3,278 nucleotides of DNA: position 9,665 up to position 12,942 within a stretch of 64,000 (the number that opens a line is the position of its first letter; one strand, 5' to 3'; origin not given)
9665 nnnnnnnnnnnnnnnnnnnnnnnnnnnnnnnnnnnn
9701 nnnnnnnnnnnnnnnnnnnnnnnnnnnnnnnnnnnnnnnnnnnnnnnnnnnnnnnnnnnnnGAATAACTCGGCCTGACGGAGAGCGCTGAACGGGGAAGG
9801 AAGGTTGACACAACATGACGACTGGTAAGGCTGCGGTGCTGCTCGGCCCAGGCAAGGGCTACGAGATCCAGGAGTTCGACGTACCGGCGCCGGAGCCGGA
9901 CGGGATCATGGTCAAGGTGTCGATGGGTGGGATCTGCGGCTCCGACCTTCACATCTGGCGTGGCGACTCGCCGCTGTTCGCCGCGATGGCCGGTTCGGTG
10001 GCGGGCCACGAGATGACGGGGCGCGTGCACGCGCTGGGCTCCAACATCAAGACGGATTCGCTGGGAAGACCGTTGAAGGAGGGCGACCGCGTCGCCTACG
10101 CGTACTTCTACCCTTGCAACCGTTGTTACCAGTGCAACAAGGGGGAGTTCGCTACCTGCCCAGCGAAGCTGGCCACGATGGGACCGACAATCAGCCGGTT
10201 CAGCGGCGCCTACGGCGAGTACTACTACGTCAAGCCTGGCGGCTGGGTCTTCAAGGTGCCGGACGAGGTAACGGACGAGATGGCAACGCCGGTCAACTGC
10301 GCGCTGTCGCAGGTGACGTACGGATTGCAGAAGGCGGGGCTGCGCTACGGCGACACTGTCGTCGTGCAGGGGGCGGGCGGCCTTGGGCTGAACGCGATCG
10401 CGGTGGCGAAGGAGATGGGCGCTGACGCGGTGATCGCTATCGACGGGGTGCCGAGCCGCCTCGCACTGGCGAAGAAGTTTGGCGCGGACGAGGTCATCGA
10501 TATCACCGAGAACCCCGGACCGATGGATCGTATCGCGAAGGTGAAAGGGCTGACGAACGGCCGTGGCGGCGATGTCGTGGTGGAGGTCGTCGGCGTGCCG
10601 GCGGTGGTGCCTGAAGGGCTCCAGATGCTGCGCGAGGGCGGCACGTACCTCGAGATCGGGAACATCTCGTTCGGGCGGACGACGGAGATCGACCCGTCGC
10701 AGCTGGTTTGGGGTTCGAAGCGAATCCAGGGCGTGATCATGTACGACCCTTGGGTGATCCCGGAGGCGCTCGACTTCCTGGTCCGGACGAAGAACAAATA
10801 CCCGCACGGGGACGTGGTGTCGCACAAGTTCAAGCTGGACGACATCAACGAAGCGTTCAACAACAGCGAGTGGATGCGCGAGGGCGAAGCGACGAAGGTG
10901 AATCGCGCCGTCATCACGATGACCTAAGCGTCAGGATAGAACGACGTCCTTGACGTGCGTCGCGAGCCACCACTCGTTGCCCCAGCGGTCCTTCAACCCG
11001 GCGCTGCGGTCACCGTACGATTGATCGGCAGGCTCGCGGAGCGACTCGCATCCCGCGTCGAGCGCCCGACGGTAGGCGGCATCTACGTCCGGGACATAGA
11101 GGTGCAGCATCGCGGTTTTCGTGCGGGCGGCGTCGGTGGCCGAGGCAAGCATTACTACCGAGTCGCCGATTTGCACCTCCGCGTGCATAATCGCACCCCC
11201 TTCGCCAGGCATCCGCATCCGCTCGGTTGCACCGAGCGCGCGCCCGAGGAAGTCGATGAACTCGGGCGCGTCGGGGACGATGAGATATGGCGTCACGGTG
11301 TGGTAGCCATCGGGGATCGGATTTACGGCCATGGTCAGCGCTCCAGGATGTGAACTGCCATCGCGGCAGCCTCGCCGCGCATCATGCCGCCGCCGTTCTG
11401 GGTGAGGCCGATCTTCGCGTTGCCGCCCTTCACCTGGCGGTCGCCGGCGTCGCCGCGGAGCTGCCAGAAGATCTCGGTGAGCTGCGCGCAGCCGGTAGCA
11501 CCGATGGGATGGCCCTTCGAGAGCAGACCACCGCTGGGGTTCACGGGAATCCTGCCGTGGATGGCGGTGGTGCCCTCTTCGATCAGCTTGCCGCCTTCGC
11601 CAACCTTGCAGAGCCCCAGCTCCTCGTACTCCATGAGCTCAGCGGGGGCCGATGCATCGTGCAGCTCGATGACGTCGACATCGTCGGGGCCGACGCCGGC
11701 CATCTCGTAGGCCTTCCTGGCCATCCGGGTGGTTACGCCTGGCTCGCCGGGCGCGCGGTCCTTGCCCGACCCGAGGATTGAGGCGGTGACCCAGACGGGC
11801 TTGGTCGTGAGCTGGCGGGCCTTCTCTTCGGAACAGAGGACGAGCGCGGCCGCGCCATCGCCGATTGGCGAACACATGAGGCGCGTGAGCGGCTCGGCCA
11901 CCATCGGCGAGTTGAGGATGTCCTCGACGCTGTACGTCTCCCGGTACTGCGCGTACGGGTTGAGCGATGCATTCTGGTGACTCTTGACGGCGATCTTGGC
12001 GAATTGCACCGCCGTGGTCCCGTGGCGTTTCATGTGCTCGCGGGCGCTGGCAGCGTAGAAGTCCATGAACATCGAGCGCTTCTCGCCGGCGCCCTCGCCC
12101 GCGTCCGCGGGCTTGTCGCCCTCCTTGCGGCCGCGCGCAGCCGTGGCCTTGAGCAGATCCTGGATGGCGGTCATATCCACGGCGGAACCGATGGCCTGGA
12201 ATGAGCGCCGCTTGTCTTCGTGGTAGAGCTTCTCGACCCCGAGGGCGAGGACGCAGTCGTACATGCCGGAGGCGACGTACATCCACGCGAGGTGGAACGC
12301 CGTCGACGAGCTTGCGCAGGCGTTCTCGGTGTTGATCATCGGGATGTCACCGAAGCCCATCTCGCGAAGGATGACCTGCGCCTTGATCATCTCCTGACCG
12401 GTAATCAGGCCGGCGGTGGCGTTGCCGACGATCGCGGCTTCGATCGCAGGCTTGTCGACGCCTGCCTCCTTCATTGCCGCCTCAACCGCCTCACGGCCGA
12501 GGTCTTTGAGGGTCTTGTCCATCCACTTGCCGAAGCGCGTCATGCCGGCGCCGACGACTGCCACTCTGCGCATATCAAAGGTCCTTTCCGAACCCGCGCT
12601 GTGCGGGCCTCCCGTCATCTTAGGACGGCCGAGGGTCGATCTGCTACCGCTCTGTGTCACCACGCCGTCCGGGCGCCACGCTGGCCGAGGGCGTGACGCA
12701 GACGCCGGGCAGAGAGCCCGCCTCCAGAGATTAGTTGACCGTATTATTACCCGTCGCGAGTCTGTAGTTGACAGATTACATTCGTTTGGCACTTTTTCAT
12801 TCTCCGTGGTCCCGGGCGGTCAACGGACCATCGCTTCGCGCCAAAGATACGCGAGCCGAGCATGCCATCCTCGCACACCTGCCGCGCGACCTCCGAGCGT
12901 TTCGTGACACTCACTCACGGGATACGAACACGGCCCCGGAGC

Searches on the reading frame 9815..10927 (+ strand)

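Call 52: search_protein_families(library=pfam, proteins=[window:9815-10927:+], max_evalue=0.001)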
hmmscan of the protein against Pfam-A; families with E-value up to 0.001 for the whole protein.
window:9815-10927:+ (370 aa): 5 families
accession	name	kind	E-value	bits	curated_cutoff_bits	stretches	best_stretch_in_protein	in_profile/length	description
PF00107.32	ADH_zinc_N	-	5.5e-29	101.2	31.8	1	189-323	1-128/129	Zinc-binding dehydrogenase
PF08240.17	ADH_N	-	2.1e-20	73.3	23.5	1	28-150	2-104/104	Alcohol dehydrogenase GroES-like domain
PF16912.11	Glu_dehyd_C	-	2.9e-06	27.4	34.9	1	179-351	31-201/211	Glucose dehydrogenase C-terminus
PF13602.12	ADH_zinc_N_2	-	1.7e-05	26.2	27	1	222-352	1-124/134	Zinc-binding dehydrogenase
PF01262.27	AlaDh_PNT_C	-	0.00048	20.1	23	1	181-227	30-76/214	Alanine dehydrogenase/PNT, C-terminal domain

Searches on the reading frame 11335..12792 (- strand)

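Call 52: search_protein_families(library=pfam, proteins=[window:11335-12792:-], max_evalue=0.001)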
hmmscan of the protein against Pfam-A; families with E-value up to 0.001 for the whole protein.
window:11335-12792:- (485 aa): 6 families
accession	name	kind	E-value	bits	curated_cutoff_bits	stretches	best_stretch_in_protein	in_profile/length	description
PF22691.2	Thiolase_C_1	-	5.5e-40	136.9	28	1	356-476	22-139/144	Thiolase C-terminal domain-like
PF00108.29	Thiolase_N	-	2.5e-26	93.1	26.4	1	77-323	1-260/260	Thiolase, N-terminal domain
PF02803.24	Thiolase_C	-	7.8e-10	38.9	27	1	358-450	28-102/123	Thiolase, C-terminal domain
PF00109.32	ketoacyl-synt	-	1.4e-06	28.6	20.8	1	151-206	166-220/252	Beta-ketoacyl synthase, N-terminal domain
PF08545.16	ACP_syn_III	-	1.5e-05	25.3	24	0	156-189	4-37/80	3-Oxoacyl-[acyl-carrier-protein (ACP)] synthase III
PF02801.28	Ketoacyl-synt_C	-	0.00014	22.3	20.8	0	354-384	27-57/119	Beta-ketoacyl synthase, C-terminal domain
